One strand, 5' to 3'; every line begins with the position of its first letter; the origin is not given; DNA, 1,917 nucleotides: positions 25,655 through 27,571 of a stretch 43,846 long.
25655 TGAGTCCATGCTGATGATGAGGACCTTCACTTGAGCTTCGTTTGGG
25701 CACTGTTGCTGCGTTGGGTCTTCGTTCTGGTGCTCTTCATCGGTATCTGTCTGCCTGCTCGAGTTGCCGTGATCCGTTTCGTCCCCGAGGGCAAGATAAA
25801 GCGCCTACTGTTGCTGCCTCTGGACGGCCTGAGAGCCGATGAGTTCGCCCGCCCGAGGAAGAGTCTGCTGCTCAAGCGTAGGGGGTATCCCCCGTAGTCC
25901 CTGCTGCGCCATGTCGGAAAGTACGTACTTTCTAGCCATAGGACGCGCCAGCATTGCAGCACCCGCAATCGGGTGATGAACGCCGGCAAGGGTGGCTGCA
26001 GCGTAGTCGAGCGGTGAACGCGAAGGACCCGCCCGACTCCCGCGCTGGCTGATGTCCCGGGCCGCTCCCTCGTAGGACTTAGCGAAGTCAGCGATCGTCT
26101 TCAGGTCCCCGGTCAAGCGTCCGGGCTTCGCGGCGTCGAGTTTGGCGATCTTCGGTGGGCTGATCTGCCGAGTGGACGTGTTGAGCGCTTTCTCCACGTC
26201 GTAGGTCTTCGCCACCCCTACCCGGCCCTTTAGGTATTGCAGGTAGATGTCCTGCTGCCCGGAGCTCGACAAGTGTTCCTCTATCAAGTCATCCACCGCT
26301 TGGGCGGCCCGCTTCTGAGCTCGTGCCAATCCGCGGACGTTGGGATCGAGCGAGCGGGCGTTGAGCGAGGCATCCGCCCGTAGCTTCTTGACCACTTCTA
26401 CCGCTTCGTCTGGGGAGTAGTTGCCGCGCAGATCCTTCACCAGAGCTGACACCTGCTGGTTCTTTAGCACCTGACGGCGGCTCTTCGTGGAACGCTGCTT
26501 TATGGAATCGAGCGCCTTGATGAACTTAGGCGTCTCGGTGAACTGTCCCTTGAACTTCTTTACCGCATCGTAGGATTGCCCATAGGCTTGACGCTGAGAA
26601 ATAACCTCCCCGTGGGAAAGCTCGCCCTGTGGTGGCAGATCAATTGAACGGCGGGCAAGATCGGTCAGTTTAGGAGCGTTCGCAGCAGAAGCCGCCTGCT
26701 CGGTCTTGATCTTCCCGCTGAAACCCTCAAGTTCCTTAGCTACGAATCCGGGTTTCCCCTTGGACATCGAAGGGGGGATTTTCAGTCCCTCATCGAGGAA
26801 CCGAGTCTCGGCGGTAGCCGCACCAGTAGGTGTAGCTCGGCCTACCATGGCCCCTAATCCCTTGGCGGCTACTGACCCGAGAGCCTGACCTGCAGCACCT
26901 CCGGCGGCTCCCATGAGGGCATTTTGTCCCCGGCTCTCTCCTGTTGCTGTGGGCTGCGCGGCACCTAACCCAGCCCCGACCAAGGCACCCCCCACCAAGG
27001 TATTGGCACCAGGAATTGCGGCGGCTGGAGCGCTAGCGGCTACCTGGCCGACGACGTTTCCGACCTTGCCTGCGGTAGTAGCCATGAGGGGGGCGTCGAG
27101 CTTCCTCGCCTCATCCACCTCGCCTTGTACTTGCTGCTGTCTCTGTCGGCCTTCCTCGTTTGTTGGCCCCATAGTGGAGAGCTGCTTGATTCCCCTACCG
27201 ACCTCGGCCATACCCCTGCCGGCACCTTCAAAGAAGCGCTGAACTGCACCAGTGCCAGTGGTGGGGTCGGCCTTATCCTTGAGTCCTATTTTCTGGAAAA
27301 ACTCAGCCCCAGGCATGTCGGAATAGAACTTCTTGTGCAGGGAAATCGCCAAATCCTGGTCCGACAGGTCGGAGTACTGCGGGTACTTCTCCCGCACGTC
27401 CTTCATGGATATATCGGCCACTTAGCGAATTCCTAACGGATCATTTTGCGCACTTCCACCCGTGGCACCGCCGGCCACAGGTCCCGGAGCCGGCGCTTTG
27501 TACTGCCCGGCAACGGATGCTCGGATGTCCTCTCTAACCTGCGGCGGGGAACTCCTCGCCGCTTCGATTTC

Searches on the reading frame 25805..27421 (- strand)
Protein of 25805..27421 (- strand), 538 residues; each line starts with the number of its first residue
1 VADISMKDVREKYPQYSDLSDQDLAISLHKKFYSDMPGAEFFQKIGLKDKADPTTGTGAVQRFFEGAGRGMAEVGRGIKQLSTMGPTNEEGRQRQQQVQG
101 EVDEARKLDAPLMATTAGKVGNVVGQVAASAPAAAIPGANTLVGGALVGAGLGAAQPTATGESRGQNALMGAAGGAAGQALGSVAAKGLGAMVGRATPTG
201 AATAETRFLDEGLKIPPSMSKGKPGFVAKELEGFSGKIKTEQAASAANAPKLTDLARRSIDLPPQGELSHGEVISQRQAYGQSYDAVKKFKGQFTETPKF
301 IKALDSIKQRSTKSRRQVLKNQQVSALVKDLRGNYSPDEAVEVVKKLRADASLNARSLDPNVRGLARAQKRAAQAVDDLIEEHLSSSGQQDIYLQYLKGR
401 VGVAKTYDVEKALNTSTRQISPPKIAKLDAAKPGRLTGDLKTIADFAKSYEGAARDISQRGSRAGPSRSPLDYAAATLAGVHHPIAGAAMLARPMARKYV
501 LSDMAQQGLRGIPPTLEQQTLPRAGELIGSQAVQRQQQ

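Call 34: search_protein_families(library=phrogs, proteins=[window:25805-27421:-], max_evalue=0.0001)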
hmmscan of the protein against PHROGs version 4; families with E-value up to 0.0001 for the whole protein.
window:25805-27421:- (538 aa): 2 families
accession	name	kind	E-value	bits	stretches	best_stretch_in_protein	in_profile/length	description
phrog_10691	-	unknown function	4.5e-11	40.9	1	1-56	1-57/3925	-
phrog_26400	-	DNA, RNA and nucleotide metabolism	9.5e-06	25.7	1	60-311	92-348/589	DNA ejection protein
